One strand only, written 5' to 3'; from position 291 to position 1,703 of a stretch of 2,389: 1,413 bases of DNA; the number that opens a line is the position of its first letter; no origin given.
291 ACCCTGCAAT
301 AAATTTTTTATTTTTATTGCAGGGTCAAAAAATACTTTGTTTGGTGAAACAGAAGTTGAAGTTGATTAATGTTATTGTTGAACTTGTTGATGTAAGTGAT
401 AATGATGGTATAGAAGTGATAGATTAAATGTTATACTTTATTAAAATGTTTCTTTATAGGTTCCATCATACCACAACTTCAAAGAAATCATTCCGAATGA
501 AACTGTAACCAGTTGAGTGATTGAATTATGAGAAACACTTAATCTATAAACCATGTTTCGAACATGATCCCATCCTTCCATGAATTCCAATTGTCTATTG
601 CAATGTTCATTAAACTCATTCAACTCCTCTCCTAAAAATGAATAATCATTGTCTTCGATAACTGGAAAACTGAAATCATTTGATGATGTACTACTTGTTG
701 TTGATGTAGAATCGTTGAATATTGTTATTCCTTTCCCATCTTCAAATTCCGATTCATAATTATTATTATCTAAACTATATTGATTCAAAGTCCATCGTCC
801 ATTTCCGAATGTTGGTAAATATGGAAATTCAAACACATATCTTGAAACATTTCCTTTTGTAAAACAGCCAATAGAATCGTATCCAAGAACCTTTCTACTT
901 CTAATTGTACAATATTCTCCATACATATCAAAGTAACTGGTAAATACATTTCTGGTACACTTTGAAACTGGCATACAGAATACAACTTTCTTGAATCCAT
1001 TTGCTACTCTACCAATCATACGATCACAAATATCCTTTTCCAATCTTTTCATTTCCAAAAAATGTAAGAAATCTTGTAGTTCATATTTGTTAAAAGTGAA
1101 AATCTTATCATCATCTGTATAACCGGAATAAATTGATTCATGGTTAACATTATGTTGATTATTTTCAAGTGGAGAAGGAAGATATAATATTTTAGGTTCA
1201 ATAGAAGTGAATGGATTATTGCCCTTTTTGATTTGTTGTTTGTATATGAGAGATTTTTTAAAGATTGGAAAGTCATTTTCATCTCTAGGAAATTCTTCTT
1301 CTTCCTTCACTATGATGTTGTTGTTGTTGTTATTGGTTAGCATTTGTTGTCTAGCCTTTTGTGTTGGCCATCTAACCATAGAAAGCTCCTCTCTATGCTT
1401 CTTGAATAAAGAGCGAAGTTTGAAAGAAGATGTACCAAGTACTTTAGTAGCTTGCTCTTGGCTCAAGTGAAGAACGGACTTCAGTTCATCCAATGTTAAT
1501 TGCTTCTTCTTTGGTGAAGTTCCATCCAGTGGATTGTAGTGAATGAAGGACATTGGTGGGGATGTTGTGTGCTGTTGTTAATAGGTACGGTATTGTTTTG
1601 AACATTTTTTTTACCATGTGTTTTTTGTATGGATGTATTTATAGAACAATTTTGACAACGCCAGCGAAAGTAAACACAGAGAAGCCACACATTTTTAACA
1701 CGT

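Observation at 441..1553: RWP-RK transcription factor with an unusual architecture: N-terminal domain, a degenerate RWPxQK motif and an unassigned Cys/His-bearing C-terminal region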

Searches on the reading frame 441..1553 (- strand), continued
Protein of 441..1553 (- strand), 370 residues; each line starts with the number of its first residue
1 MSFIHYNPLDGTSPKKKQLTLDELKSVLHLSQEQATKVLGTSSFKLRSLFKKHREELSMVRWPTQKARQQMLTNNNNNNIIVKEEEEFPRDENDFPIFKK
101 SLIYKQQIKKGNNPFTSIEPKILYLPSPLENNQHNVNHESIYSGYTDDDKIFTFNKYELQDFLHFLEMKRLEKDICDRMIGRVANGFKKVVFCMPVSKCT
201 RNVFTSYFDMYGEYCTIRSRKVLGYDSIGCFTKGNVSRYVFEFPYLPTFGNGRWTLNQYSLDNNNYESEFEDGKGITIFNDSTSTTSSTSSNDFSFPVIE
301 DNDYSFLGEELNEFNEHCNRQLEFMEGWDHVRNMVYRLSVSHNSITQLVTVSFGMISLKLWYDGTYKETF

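Call 58: fold_search(model_id=the predicted structure, library=pdb)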
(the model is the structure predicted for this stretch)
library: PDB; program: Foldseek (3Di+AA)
matches with E <= 10: 770; with E <= 0.001: 0
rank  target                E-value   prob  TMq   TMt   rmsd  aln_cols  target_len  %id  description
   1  8sk8_A                1.9e-01  0.20  0.08  0.06  16.0        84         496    7  human liver mitochondrial Glutamate dehydrogenase 1 (released 2024-02-21)
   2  8w4j_A                2.3e-01  0.14  0.08  0.06  16.1        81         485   10  Cryo-EM structure of the KLHL22 E3 ligase bound to human glutamate dehydrogenase I (released 2023-11-01)
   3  8t7t_A                2.6e-01  0.08  0.08  0.06  18.2       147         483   12  CryoEM structure of the HisRS-like domain of human GCN2 (released 2024-03-13)
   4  8kgy_A                2.8e-01  0.14  0.08  0.06  16.0        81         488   10  Human glutamate dehydrogenase I (released 2023-10-25)
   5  3ete_A                3.3e-01  0.12  0.07  0.06  16.0        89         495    8  Crystal structure of bovine glutamate dehydrogenase complexed with hexachlorophene (released 2009-06-09)
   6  5xvi_D                3.5e-01  0.15  0.07  0.06  12.3        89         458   10  Crystal Structure of Aspergillus niger Apo- Glutamate Dehydrogenase (released 2018-03-21)
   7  8uso_C                4.2e-01  0.06  0.07  0.06  17.3       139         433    8  Full-length human CaMKII delta holoenzyme (released 2024-03-27)
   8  6qql_A                4.5e-01  0.25  0.11  0.14   9.3        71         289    7  Crystal structure of Porphyromonas gingivalis glutaminyl cyclase (released 2019-03-06)
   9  3sbo_E                4.5e-01  0.11  0.06  0.06  13.5        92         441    9  Structure of E.coli GDH from native source (released 2012-03-21)
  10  8w4j_F                4.8e-01  0.10  0.08  0.06  16.1        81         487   10  Cryo-EM structure of the KLHL22 E3 ligase bound to human glutamate dehydrogenase I (released 2023-11-01)
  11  6cb8                  4.8e-01  0.04  0.09  0.12  16.4       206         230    8  Cryo-EM structure of the Gasdermin A3 membrane pore (released 2018-04-25)
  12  3r42_A                5.1e-01  0.20  0.08  0.18   9.5        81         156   10  Crystal structure of the yeast vps23 UEV domain in complex with a vps27 PSDP peptide (released 2011-05-04)
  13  8jyy_B                5.1e-01  0.11  0.13  0.23  15.5       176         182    8  Crystal structure of the gasdermin-like protein RCD-1-2 from Neurospora crassa (released 2024-05-01)
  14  4g84_B                5.1e-01  0.08  0.08  0.07  17.8       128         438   12  Crystal structure of human HisRS (released 2012-09-26)
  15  9a5j_B                5.4e-01  0.13  0.08  0.07  10.6       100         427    6  Integrative model of DNAK-GUDB by crosslinking MS and deep learning (released 2024-09-18)
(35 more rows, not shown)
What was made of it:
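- Foldseek finds nothing at E <= 1e-3 (call 58).
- Tried and rejected: Foldseek against the PDB gave nothing at E <= 1e-3, and its top hits are glutamate dehydrogenase noise (call 58).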

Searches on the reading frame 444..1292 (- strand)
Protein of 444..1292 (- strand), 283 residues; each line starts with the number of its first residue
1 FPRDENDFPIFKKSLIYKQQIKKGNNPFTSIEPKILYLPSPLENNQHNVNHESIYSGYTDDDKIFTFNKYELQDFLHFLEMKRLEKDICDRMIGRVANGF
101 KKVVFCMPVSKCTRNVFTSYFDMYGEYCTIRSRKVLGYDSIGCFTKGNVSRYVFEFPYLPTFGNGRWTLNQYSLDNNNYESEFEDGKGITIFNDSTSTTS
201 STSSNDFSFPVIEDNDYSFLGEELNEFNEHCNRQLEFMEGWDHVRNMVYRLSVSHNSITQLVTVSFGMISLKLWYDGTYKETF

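Call 51: predict_structure(alignment_id=A2)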
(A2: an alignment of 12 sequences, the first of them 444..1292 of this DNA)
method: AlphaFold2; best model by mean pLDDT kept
length: 283 residues; sequences in the alignment: 12
mean_pLDDT: 59.1   pTM: 0.56
mean pLDDT of the five models: 59.1, 57.6, 53.6, 52.3, 36.9
residues with pLDDT >= 90: 19; 70-90: 82; 50-70: 65; < 50: 117
segments of 3 or more residues with pLDDT < 50: 1-36, 163-228, 230-244
pLDDT, mean of each block of 10 residues (from residue 1): 39 46 45 48 57 65 64 82 83 67 83 90 78 86 89 68 45 34 25 23 24 34 46 40 59 90 83 62 60
secondary structure, 60 per line:
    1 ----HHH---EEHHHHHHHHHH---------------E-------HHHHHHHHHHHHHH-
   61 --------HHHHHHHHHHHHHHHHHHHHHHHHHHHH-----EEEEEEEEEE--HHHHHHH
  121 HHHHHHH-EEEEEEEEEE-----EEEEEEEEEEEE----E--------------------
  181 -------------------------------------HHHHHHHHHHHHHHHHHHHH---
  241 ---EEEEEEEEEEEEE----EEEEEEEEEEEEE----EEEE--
elements in order: H13-22 H46-59 H69-96 E102-111 H114-127 E129-138 E144-155 H218-237 E244-256 E261-273 E278-281

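Call 62: find_related_loci(query=A2, collection=metagenome_contigs, flank=5000)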
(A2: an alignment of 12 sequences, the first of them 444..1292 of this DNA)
Query A2 (283 aa) in metagenome_contigs; peptide patterns used: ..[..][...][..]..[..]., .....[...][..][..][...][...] (x = any residue, [..] = any of these).
554 stretches matched a pattern, but none encodes a relative of the query by tblastn (E <= 1e-3).
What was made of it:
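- Tried and rejected: A metagenome contig scan with the C-terminal profile matched 554 patterns, none confirmed (call 62).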

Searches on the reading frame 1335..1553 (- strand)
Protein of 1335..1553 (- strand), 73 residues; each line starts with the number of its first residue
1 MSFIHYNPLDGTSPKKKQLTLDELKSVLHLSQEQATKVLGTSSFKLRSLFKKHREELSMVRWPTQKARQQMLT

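Call 55: find_homologous_proteins(query=A3, max_evalue=10)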
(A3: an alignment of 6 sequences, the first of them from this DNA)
Query A3 (6 sequences) (73 aa, profile of the alignment): 3 proteins with E <= 10 among 149 candidates.
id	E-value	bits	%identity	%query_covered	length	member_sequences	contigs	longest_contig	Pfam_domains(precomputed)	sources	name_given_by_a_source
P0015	3.1e-29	118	40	82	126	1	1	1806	-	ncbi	-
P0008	9.3e-28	114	60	93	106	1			PF02042.22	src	-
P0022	1.3e-1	30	54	38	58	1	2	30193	-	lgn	-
